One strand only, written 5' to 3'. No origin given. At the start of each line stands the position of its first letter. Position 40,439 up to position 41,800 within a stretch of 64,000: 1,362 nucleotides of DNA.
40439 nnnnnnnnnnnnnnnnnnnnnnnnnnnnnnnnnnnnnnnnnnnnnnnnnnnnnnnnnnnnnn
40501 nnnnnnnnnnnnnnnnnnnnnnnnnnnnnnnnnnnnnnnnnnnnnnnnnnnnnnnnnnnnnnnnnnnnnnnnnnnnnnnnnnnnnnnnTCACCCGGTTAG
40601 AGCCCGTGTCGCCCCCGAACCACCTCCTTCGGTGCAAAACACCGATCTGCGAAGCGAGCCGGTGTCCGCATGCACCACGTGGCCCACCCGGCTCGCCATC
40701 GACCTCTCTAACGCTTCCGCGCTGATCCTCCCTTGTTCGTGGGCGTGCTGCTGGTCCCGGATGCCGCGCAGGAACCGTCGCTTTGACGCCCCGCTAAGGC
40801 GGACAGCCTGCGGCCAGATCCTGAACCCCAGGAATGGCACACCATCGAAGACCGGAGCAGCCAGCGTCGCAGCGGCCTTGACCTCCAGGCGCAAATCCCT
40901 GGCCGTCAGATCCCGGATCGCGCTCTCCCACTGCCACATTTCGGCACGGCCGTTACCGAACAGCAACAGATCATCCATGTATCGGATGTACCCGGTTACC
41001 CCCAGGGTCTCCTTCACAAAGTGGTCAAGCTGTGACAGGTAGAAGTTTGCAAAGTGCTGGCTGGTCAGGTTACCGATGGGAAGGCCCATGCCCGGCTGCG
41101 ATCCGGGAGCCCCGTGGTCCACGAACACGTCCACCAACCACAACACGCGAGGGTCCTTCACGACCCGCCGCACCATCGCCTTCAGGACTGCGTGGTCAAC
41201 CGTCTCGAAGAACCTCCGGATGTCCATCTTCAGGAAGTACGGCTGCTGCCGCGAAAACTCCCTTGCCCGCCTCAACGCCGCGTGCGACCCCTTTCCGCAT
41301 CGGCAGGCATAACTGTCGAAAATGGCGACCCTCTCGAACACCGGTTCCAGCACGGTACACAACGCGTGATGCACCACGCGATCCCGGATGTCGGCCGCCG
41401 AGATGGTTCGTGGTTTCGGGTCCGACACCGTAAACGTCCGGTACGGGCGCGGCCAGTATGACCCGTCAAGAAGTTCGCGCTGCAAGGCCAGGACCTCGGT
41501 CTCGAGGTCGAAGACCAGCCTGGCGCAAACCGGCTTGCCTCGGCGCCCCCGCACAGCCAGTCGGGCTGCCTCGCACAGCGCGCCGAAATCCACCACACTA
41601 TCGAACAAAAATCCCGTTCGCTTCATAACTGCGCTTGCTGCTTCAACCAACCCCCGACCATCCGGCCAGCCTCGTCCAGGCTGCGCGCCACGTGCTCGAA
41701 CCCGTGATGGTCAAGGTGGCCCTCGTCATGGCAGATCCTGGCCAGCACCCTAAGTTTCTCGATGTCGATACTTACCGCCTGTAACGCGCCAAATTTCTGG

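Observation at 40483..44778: Complete diversity-generating retroelement (target-HRDC-Avd-RT-TR) in a myxobacterial chromosome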

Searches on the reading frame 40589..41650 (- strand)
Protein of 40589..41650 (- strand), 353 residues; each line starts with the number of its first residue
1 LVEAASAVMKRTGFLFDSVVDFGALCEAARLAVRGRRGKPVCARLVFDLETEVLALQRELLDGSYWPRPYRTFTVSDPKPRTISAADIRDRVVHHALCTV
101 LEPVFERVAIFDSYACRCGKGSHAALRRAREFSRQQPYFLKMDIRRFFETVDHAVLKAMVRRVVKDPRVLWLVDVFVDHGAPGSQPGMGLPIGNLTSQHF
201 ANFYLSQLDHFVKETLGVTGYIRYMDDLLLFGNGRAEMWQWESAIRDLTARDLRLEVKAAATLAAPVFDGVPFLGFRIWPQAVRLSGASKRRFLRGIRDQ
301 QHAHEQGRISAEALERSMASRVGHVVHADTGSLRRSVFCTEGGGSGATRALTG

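Call 5: search_protein_families(library=pfam, proteins=[window:40589-41650:-], max_evalue=0.01)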
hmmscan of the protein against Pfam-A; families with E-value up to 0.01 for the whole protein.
window:40589-41650:- (353 aa): 1 family
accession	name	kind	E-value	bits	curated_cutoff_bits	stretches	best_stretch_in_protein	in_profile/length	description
PF00078.32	RVT_1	-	1.4e-14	54.8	29.6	1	79-262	8-189/205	Reverse transcriptase (RNA-dependent DNA polymerase)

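Call 11: search_protein_families(library=ncbifam, proteins=[window:40589-41650:-], max_evalue=0.01)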
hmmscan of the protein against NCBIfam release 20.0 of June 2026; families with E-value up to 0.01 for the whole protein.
window:40589-41650:- (353 aa): 7 families
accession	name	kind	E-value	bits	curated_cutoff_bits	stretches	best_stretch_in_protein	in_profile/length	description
TIGR04416.1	group_II_RT_mat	equivalog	3.8e-34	118.4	300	1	49-318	32-303/353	group II intron reverse transcriptase/maturase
NF041747.1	Drt3a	equivalog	1.1e-12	48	200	1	138-257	112-232/412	antiviral reverse transcriptase Drt3a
NF038233.2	retron_St85_RT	exception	2.6e-11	43.4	235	1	125-250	78-200/289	retron St85 family RNA-directed DNA polymerase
NF041746.1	Drt2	equivalog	8.3e-10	38.4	390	2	187-264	221-298/416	antiviral reverse transcriptase Drt2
NF042941.1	Retron_TIR_antiphage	equivalog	0.00035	19.5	600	1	69-296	28-241/464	TIR domain-containing anti-phage reverse transcriptase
NF041750.1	Drt5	equivalog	0.0016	17.5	550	1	130-247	120-234/484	antiviral reverse transcriptase Drt5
TIGR04499.1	abortive_AbiA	subfamily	0.0036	16.1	250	1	129-243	138-263/615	AbiA family abortive infection protein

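Call 12: search_protein_families(library=padloc, proteins=[window:40589-41650:-], max_evalue=0.01)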
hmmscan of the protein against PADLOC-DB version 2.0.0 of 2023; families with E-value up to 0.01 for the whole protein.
window:40589-41650:- (353 aa): 70 families (the best 25 are shown)
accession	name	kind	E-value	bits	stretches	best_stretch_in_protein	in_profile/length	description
PDLC01136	RT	-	9e-44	147.9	1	47-281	36-261/263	RT (reverse transcriptase)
PDLC02063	Cas1_IIIb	-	1.1e-30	104.8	1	42-278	35-274/617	-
PDLC03754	RT_UG17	-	4.7e-29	99.5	1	49-306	44-298/429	DRT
PDLC03779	RT_UG4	-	1.9e-22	77.8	1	36-298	17-278/307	DRT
PDLC03764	RT_UG26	-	6.1e-19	66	1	79-308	70-302/398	DRT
PDLC03755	RT_UG18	-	1.4e-18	65.5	1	58-277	41-260/295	DRT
PDLC03688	HEase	-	1.9e-16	57.9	1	56-213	70-234/599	homing endonuclease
PDLC03756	RT_UG19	-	2.9e-16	57.7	1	132-252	142-262/562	DRT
PDLC03759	RT_UG21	-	1.3e-15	55.2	1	136-260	141-260/503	DRT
PDLC03768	Drt3a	-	1.5e-15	55.6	1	138-278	136-267/411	DRT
PDLC03785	RT_UG9_large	-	7.1e-15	52.3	1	87-238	313-475/772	DRT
PDLC03771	RT_UG32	-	5e-14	49.8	1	81-239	95-260/521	DRT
PDLC03774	RT_UG35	-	6.4e-14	49.1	1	133-247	456-569/938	DRT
PDLC03763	RT_UG25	-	1.1e-13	48.4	1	128-258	398-528/870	DRT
PDLC03761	RT_UG23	-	2e-13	47.7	1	88-241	77-239/489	DRT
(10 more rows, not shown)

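Call 20: find_homologous_proteins(query=window:40589-41650:-, max_evalue=1e-20)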
Query window:40589-41650:- (353 aa): 5013 proteins with E <= 1e-20 among 8000 candidates; the best 120 are listed.
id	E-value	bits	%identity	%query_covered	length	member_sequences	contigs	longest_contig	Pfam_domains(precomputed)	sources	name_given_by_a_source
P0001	4.3e-144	498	64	98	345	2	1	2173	PF00078.33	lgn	-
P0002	3.7e-143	495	66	98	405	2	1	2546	PF00078.33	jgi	-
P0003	1.5e-136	473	61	94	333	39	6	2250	PF00078.33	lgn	-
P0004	2.8e-134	466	65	98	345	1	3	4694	PF00078.33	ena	-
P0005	1.1e-132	461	62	98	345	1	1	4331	PF00078.33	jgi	jgi:hypothetical protein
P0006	4.2e-132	459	65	93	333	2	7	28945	PF00078.33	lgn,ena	-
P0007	2.0e-131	457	61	98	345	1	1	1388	PF00078.33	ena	-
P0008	2.4e-131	456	61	98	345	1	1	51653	PF00078.33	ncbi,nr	ncbi:MAG: RNA-dependent DNA polymerase [Elusimicrobia bacterium]|nr:RNA-dependent DNA polymerase [El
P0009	2.5e-131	456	61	98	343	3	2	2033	PF00078.33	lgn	-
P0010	3.3e-130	453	61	98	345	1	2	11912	PF00078.33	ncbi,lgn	-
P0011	8.4e-130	451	61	97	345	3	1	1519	PF00078.33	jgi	-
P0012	2.8e-129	449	62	93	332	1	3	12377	PF00078.33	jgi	-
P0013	9.9e-128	444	61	98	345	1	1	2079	PF00078.33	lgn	-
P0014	4.7e-127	442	61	93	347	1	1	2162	PF00078.33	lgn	-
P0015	1.1e-126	441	60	98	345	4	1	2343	PF00078.33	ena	-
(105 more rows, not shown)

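Call 24: find_related_loci(query=A2, collection=genome_contigs, flank=7000)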
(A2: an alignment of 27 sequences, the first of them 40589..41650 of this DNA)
Query A2 (353 aa) in genome_contigs; peptide patterns used: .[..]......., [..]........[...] (x = any residue, [..] = any of these).
600 stretches matched a pattern (row limit reached: there are more); 594 encode a relative of the query (tblastn E <= 1e-3); the best 80 are kept; 80 distinct loci.
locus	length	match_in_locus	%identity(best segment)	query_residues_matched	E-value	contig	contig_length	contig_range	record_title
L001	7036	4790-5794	55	9-343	1e-121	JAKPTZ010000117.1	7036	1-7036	MAG: Deltaproteobacteria bacterium isolate USPA_maxbin.063 k141_1070475, whole genome shotgun sequence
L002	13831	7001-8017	53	8-346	2e-116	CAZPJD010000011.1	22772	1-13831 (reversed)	MAG TPA_asm: uncultured bacterium isolate binchicken_co200_86 genome assembly, contig: k141_1399247, whole genome shotgu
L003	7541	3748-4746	52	9-340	2e-110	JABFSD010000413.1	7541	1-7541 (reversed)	MAG: Acidobacteria bacterium isolate S-RSF-IL-17 seq_3412, whole genome shotgun sequence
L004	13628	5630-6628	49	6-338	2e-102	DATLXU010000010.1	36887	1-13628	MAG TPA_asm: Blastocatellia bacterium isolate SMAG_U13254 k141_228602, whole genome shotgun sequence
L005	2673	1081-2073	50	2-338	8e-105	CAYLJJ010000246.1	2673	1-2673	MAG TPA_asm: uncultured Nannocystaceae bacterium isolate binchicken_co141_483 genome assembly, contig: NODE_118221_lengt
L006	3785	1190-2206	47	15-353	8e-102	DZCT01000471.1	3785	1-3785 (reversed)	MAG TPA_asm: Desulfatirhabdium butyrativorans isolate SulCav_PC08_64_48_9 SulCav_PC08-64_22260_length_3785_cov_4.595979,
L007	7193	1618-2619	47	4-337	3e-97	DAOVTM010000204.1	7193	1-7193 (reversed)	MAG TPA_asm: Desulfobulbaceae bacterium isolate CSMAG_1653 CSMAG_1653_k141_2078391_length_7193_cov_8.9739, whole genome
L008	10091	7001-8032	43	9-338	2e-86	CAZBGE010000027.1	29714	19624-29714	MAG TPA_asm: uncultured Smithella sp. isolate binchicken_co154_62 genome assembly, contig: NODE_2192_length_29714_cov_35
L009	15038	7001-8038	45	9-340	3e-86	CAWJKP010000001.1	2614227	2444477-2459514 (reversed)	MAG: Pirellulales bacterium isolate MFD05580.bin.2.29 genome assembly, contig: contig_14583, whole genome shotgun sequen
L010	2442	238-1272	40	8-338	8e-89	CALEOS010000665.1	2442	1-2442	MAG TPA_asm: uncultured Lewinella sp. isolate SRR3933179_bin.2_CONCOCT_v1.1_MAG genome assembly, contig: ERZ1743968.6140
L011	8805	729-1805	41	9-353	9e-86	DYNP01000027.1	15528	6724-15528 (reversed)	MAG TPA_asm: Thiomargarita sp. isolate SulCav_FS08_3_3_44_224 SulCav_FS08_3_1577_length_15528_cov_131_591159, whole geno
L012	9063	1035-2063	42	6-334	1e-85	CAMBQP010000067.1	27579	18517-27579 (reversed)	MAG: Schlesneria paludicola DSM 18645 isolate GE-03apr19-10 genome assembly, contig: GE-03apr19-C1854, whole genome shot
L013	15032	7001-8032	46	9-338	1e-85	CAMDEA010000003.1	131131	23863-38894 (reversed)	MAG: Planctomyces sp. SH-PL62 isolate MaH-09apr19-81 genome assembly, contig: MaH-09apr19-C140, whole genome shotgun seq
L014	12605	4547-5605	42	2-340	2e-85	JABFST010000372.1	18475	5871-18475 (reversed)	MAG: Methylococcaceae bacterium isolate WB-IL-19 seq_1395, whole genome shotgun sequence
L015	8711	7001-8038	45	9-340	2e-84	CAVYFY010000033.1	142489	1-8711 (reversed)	MAG: uncultured Planctomycetota bacterium isolate MFD04463.bin.2.12 genome assembly, contig: contig_9375, whole genome s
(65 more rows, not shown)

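Call 26: list_cluster_members(proteins=[window:40589-41650:-, window:42625-44778:-, window:44775-46025:-, window:46040-47770:-, window:39803-40222:+, window:41957-42466:-])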
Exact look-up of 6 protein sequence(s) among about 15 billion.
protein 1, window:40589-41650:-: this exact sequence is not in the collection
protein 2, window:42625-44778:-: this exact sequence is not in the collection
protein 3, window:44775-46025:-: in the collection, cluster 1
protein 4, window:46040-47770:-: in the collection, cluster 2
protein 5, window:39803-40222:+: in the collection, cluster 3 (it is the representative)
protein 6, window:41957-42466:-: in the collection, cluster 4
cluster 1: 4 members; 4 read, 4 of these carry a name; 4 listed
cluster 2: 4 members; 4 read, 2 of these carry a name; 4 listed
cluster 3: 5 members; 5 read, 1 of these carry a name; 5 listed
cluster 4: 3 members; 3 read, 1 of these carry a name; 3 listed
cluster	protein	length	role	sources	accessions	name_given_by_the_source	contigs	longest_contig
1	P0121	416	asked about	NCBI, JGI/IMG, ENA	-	hypothetical protein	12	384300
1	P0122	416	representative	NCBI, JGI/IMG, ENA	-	hypothetical protein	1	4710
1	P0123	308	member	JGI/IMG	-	hypothetical protein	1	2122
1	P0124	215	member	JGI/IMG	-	hypothetical protein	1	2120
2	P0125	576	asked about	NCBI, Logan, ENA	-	-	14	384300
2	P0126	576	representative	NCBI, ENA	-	-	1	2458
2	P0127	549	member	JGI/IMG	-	serine/threonine-protein kinase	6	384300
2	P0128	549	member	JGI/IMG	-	serine/threonine-protein kinase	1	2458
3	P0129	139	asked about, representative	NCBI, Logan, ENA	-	-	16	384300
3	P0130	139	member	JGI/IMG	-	predicted nucleic acid-binding protein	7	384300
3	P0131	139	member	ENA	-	-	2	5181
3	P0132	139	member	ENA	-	-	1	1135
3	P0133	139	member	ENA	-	-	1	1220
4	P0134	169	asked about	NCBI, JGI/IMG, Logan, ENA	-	ATP-dependent DNA helicase RecQ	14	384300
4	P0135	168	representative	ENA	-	-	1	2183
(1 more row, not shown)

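Call 50: search_solved_structures(query=window:40589-41626:-, max_evalue=0.001, show_alignments=1)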
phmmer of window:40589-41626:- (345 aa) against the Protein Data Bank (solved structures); distinct sequences matched with E-value up to 0.001: 11.
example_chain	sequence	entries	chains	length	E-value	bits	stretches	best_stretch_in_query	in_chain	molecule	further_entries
8ub7_A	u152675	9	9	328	1.6e-49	172.3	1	3-325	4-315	Reverse transcriptase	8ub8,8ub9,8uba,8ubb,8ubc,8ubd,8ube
6ar1_A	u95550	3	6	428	7.8e-21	78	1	48-291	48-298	GsI-IIC RT | Trt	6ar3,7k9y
5g2x_C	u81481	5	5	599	6.6e-19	71.7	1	45-206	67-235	GROUP II INTRON-ENCODED PROTEIN LTRA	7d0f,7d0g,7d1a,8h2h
5hhj_A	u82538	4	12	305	2.3e-14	56.8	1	49-229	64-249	Retron-type reverse transcriptase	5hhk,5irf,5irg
5hhl_A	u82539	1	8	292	2.4e-14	56.7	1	48-229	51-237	Retron-type reverse transcriptase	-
7uim_D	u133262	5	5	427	6.1e-14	55.3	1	48-268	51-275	Group II intron reverse transcriptase/maturase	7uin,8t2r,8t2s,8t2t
8bgj_A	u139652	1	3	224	4.4e-11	45.9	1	108-268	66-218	RNA-directed DNA polymerase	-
6me0_C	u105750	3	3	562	4.3e-09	39.4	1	51-277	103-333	Maturase reverse transcriptase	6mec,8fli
7kft_D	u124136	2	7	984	1.6e-08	37.5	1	64-279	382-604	Cas6-RT-Cas1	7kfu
9d4s_A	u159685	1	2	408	0.00013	24.6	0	73-287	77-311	Group II intron-like 4 reverse transcriptase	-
9d5x_A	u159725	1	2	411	0.00014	24.6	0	73-287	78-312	Group II intron-like 4 reverse transcriptase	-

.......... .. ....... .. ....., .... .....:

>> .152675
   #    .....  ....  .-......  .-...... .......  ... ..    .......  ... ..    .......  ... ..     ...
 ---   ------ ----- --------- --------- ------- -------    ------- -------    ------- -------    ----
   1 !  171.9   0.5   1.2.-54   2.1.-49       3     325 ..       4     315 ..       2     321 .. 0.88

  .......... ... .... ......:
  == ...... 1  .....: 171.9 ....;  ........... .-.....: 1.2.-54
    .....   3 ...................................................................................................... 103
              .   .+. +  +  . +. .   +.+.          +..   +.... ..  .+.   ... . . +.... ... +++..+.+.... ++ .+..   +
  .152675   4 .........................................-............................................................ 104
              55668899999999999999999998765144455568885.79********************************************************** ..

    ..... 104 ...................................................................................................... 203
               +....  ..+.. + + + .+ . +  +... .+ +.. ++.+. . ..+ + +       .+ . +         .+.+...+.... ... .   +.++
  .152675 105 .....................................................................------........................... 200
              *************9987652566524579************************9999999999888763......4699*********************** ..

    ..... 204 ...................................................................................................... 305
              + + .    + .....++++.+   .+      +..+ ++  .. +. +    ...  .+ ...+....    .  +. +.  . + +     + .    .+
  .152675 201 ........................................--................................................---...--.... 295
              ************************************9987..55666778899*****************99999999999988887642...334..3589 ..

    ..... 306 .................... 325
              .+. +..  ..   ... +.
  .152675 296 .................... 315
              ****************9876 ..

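Call 87: find_related_loci(query=A2, collection=viral_contigs, flank=6000)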
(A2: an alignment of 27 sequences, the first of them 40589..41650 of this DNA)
Query A2 (353 aa) in viral_contigs; peptide patterns used: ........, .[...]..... (x = any residue, [..] = any of these).
600 stretches matched a pattern (row limit reached: there are more); 589 encode a relative of the query (tblastn E <= 1e-3); the best 80 are kept; 80 distinct loci.
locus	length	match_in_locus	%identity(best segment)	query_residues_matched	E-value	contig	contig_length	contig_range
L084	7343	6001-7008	42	9-338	2e-80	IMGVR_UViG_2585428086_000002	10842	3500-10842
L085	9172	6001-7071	39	2-349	4e-80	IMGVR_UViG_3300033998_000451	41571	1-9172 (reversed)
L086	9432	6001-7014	41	15-343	5e-80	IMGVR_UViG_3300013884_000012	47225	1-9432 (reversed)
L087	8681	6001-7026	38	3-338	8e-74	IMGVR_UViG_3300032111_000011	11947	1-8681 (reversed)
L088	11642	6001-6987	35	4-337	9e-71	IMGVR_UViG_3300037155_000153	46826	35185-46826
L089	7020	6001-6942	39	9-332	4e-69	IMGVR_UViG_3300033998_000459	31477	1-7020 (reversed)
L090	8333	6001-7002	39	15-338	2e-68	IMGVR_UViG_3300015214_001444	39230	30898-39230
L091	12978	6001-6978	36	9-337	5e-67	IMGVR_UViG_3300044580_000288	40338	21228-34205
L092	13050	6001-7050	35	9-340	2e-66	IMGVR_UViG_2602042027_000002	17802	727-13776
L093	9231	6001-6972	39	15-338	1e-66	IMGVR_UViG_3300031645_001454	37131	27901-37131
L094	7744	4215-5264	36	5-348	2e-66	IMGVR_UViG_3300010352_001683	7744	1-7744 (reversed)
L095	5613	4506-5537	36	15-353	2e-66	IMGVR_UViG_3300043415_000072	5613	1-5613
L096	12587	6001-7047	34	9-338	1e-65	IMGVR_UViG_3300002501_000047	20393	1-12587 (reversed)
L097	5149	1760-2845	32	9-353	1e-65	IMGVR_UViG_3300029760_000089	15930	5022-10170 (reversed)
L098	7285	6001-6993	39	15-338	2e-65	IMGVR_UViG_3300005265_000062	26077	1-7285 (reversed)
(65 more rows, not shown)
